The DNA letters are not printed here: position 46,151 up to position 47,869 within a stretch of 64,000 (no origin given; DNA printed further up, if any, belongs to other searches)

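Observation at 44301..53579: Cell-envelope glycopolymer operon: mraY-like transferase outside a dcw context, GT2, acyltransferase-3 fusion and a C39-like surface protein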

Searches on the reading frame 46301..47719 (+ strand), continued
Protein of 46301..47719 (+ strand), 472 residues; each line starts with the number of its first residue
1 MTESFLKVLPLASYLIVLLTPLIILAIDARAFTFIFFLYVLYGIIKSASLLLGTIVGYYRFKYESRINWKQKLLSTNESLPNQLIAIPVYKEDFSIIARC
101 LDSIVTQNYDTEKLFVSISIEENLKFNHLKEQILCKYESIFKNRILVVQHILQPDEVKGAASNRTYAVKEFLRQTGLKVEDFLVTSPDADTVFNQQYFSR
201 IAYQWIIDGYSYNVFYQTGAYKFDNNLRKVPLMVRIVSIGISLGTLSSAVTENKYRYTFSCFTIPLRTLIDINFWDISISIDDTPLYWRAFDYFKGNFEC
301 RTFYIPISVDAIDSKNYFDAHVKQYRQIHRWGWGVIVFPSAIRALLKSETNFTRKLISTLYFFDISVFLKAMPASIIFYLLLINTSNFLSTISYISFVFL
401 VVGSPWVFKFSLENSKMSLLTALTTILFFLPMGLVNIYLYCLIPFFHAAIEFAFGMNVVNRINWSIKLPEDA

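Call 81: search_protein_families(library=pfam, proteins=[L068:9141-9920:+, L046:13397-14326:+, L045:5472-6893:+, L057:8049-8441:+, L072:6114-7133:-, L103:13610-14275:+, L057:14504-15568:-, L068:7267-9135:+, L089:3192-6041:-, L079:6176-6652:-], max_evalue=0.001)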
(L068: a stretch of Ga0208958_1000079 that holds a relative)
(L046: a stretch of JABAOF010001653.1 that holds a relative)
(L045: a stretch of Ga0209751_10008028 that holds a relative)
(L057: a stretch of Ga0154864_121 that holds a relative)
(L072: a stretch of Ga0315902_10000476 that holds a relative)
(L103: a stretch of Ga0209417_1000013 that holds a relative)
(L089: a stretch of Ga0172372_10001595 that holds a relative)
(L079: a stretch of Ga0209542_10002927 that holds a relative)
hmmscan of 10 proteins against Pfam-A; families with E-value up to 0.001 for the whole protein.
L068:9141-9920:+ (260 aa): 1 family
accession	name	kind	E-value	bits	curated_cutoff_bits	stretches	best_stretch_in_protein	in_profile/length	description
PF01026.27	TatD_DNase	-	2.2e-65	221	27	1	3-257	1-253/253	TatD related DNase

L046:13397-14326:+ (310 aa): 1 family
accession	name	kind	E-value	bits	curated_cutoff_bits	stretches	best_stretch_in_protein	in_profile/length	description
PF01040.23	UbiA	-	3.8e-20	72.7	34.2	1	37-171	19-151/250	UbiA prenyltransferase family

L045:5472-6893:+ (474 aa): 3 families
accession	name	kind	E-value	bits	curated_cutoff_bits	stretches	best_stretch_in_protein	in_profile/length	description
PF09334.17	tRNA-synt_1g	-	1.8e-104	350.1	20.1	2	138-353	162-390/391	tRNA synthetases class I (M)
PF00133.28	tRNA-synt_1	-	2.6e-28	99.4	22.7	2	3-219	22-244/414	tRNA synthetases class I (I, L, M and V)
PF01406.26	tRNA-synt_1e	-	5e-12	46.2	27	1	16-168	20-174/301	tRNA synthetases class I (C) catalytic domain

L057:8049-8441:+ (131 aa): 0 families

L072:6114-7133:- (340 aa): 1 family
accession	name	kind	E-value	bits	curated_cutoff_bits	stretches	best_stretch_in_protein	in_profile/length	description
PF02646.22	RmuC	-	3.5e-52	177.8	26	1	57-336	8-290/291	RmuC family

L103:13610-14275:+ (222 aa): 2 families
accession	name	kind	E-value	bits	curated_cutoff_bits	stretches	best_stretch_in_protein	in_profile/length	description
PF00486.34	Trans_reg_C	-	3.7e-21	75.4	26.2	1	146-220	2-77/77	Transcriptional regulatory protein, C terminal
PF00072.30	Response_reg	-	0.00014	22.4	30.2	1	18-101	19-100/111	Response regulator receiver domain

L057:14504-15568:- (355 aa): 2 families
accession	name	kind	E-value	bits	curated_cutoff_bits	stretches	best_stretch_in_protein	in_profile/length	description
PF08239.17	SH3_3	-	1.1e-16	61.2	27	1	303-352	2-53/54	Bacterial SH3 domain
PF08308.17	PEGA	-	1.2e-15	57.6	20.8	2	114-175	4-67/71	PEGA domain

L068:7267-9135:+ (623 aa): 8 families
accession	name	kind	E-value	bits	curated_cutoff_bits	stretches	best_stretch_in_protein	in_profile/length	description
PF01434.24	Peptidase_M41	-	3.1e-63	213.5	29.9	1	435-621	3-191/191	Peptidase family M41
PF00004.35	AAA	-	6.3e-43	146.8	21.2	1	221-352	1-129/131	ATPase family associated with various cellular activities (AAA)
PF17862.7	AAA_lid_3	-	4.3e-13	49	27.2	1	376-420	1-45/45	AAA+ lid domain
PF07728.20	AAA_5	-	2.9e-05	24.5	22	1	221-292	2-81/139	AAA domain (dynein-related subfamily)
PF06068.19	TIP49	-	3.8e-05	23.5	23.8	1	178-255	17-89/347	TIP49 P-loop domain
PF06480.20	FtsH_ext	-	8.2e-05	23.2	25.5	1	37-103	3-75/103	FtsH Extracellular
PF07724.20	AAA_2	-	0.00036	21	27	0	221-291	6-89/166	AAA domain (Cdc48 subfamily)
PF05496.18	RuvB_N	-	0.00046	20.4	27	0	219-290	34-97/159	Holliday junction DNA helicase RuvB P-loop domain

L089:3192-6041:- (950 aa): 7 families
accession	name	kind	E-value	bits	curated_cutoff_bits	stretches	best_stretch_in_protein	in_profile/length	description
PF00580.27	UvrD-helicase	-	5.1e-77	259.6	23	1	4-283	1-270/271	UvrD/REP helicase N-terminal domain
PF13361.12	UvrD_C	-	2e-50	172.6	25.6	1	289-654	1-348/350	UvrD-like helicase C-terminal domain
PF12705.13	PDDEXK_1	-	3.4e-40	139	22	1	714-945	2-247/247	PD-(D/E)XK nuclease superfamily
PF13245.12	AAA_19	-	2.6e-20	73.4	25.1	1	10-269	3-134/134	AAA domain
PF13538.12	UvrD_C_2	-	3.4e-11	43.3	27.4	1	631-651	31-51/52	UvrD-like helicase C-terminal domain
PF10926.14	DUF2800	-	6.1e-07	29.4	21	1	735-947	23-235/368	Protein of unknown function (DUF2800)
PF01930.23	Cas_Cas4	-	2e-06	28.4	22.7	1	833-944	53-158/160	Domain of unknown function DUF83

L079:6176-6652:- (159 aa): 0 families

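Call 82: search_protein_families(library=ncbifam, proteins=[L039:9933-11405:+, L046:11469-12917:+, L074:11374-12882:+, L079:4615-6237:+, L067:11506-12942:+, L066:11373-12833:+, L100:4477-5991:+, L046:13397-14326:+], max_evalue=0.01)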
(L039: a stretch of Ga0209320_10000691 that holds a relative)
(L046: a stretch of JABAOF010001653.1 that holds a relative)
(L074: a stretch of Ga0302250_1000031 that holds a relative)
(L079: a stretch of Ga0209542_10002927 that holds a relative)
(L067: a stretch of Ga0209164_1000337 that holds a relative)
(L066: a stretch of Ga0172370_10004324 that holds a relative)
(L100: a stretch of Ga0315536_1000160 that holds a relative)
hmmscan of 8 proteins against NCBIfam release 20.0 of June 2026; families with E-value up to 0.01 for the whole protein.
L039:9933-11405:+ (491 aa): 3 families
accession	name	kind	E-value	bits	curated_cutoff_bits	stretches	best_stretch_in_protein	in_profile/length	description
NF053644.1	MraY_archaea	equivalog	2.3e-23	83.1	450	1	291-449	185-339/340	pseudomurein biosynthesis MraY family phospho-N-acetylmuramoyl-pentapeptide-transferase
TIGR02380.1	ECA_wecA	exception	5.8e-23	81.6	326.05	1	165-450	11-304/346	UDP-N-acetylglucosamine--undecaprenyl-phosphate N-acetylglucosaminephosphotransferase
TIGR00445.1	mraY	equivalog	3.1e-09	36.7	192.05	1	295-449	144-314/321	phospho-N-acetylmuramoyl-pentapeptide-transferase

L046:11469-12917:+ (483 aa): 3 families
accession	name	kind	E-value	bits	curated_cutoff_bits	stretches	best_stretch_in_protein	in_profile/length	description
TIGR02380.1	ECA_wecA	exception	5.9e-27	94.7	326.05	1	148-447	9-306/346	UDP-N-acetylglucosamine--undecaprenyl-phosphate N-acetylglucosaminephosphotransferase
NF053644.1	MraY_archaea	equivalog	4.8e-18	65.6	450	1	280-446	177-339/340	pseudomurein biosynthesis MraY family phospho-N-acetylmuramoyl-pentapeptide-transferase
TIGR00445.1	mraY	equivalog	1.9e-10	40.7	192.05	1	284-447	133-315/321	phospho-N-acetylmuramoyl-pentapeptide-transferase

L074:11374-12882:+ (503 aa): 3 families
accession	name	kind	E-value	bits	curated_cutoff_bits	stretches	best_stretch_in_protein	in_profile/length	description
TIGR00445.1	mraY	equivalog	3.1e-12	46.6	192.05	1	181-462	32-316/321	phospho-N-acetylmuramoyl-pentapeptide-transferase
TIGR02380.1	ECA_wecA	exception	3.3e-10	39.6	326.05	1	158-489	19-334/346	UDP-N-acetylglucosamine--undecaprenyl-phosphate N-acetylglucosaminephosphotransferase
NF053644.1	MraY_archaea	equivalog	3.6e-09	36.4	450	1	285-461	175-340/340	pseudomurein biosynthesis MraY family phospho-N-acetylmuramoyl-pentapeptide-transferase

L079:4615-6237:+ (541 aa): 2 families
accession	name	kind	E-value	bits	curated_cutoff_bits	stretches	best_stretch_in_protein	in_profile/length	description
TIGR02380.1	ECA_wecA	exception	1.3e-11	44.2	326.05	1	212-527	36-333/346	UDP-N-acetylglucosamine--undecaprenyl-phosphate N-acetylglucosaminephosphotransferase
NF053644.1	MraY_archaea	equivalog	4.3e-11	42.7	450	1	323-500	172-340/340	pseudomurein biosynthesis MraY family phospho-N-acetylmuramoyl-pentapeptide-transferase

L067:11506-12942:+ (479 aa): 3 families
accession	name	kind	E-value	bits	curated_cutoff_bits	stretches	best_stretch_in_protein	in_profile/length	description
TIGR02380.1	ECA_wecA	exception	6.5e-26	91.3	326.05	1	135-449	4-311/346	UDP-N-acetylglucosamine--undecaprenyl-phosphate N-acetylglucosaminephosphotransferase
NF053644.1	MraY_archaea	equivalog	8e-09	35.3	450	1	262-443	172-339/340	pseudomurein biosynthesis MraY family phospho-N-acetylmuramoyl-pentapeptide-transferase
TIGR00445.1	mraY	equivalog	1e-06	28.5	192.05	1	145-443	4-314/321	phospho-N-acetylmuramoyl-pentapeptide-transferase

L066:11373-12833:+ (487 aa): 2 families
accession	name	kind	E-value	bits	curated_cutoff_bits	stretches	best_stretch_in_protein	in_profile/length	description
TIGR02380.1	ECA_wecA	exception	2.3e-18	66.4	326.05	1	132-469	7-332/346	UDP-N-acetylglucosamine--undecaprenyl-phosphate N-acetylglucosaminephosphotransferase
NF053644.1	MraY_archaea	equivalog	2.3e-08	33.8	450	1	270-442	178-339/340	pseudomurein biosynthesis MraY family phospho-N-acetylmuramoyl-pentapeptide-transferase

L100:4477-5991:+ (505 aa): 2 families
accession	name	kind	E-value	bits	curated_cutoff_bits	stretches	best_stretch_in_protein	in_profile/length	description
TIGR02380.1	ECA_wecA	exception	9.1e-11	41.5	326.05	1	210-493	49-332/346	UDP-N-acetylglucosamine--undecaprenyl-phosphate N-acetylglucosaminephosphotransferase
NF053644.1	MraY_archaea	equivalog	5.3e-09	35.9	450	1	303-466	185-339/340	pseudomurein biosynthesis MraY family phospho-N-acetylmuramoyl-pentapeptide-transferase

L046:13397-14326:+ (310 aa): 20 families
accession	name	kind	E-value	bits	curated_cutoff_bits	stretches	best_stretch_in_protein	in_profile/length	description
NF008977.0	PRK12324.1-2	equivalog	3.8e-58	197.2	234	1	14-307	10-289/297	decaprenyl-phosphate phosphoribosyltransferase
NF008978.0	PRK12324.1-4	equivalog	9.8e-57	192.3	207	1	6-306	32-320/322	decaprenyl-phosphate phosphoribosyltransferase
NF006088.0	PRK08238.1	equivalog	2.1e-40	138.8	351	1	6-296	192-471/482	UbiA family prenyltransferase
NF008976.0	PRK12324.1-1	equivalog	5.3e-38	131.1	474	1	9-253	21-267/306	decaprenyl-phosphate phosphoribosyltransferase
TIGR01475.1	ubiA_other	subfamily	9e-11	41.7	180.8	1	37-174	32-167/282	UbiA-like polyprenyltransferase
NF009523.0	PRK12884.1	equivalog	4.6e-09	35.9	269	1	41-173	37-166/279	prenyltransferase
TIGR01474.1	ubiA_proteo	equivalog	1e-08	35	275.45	1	43-150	43-148/282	4-hydroxybenzoate octaprenyltransferase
TIGR01473.1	cyoE_ctaB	equivalog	2.8e-08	33.9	210.3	1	22-130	17-125/281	heme o synthase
NF009609.0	PRK13106.1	equivalog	2.6e-06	27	349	1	44-155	52-161/301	prenyltransferase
NF003348.0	PRK04375.1-1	equivalog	8.8e-06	25.3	285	1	21-131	18-128/292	heme o synthase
NF009515.0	PRK12874.1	equivalog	1e-05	25.1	392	1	46-174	52-178/291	4-hydroxybenzoate polyprenyltransferase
NF041585.1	MqnP_Cj_Hp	exception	2.5e-05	23.9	375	1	48-173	47-170/281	menaquinone biosynthesis prenyltransferase MqnP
TIGR01476.1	chlor_syn_BchG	subfamily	3.2e-05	23.5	212.3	1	43-151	40-150/283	(bacterio)chlorophyll synthase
NF009524.0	PRK12886.1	equivalog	0.00017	21.1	387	1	42-134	43-134/291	prenyltransferase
NF005742.0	PRK07566.1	equivalog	0.00023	20.4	313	1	51-129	76-151/315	chlorophyll synthase ChlG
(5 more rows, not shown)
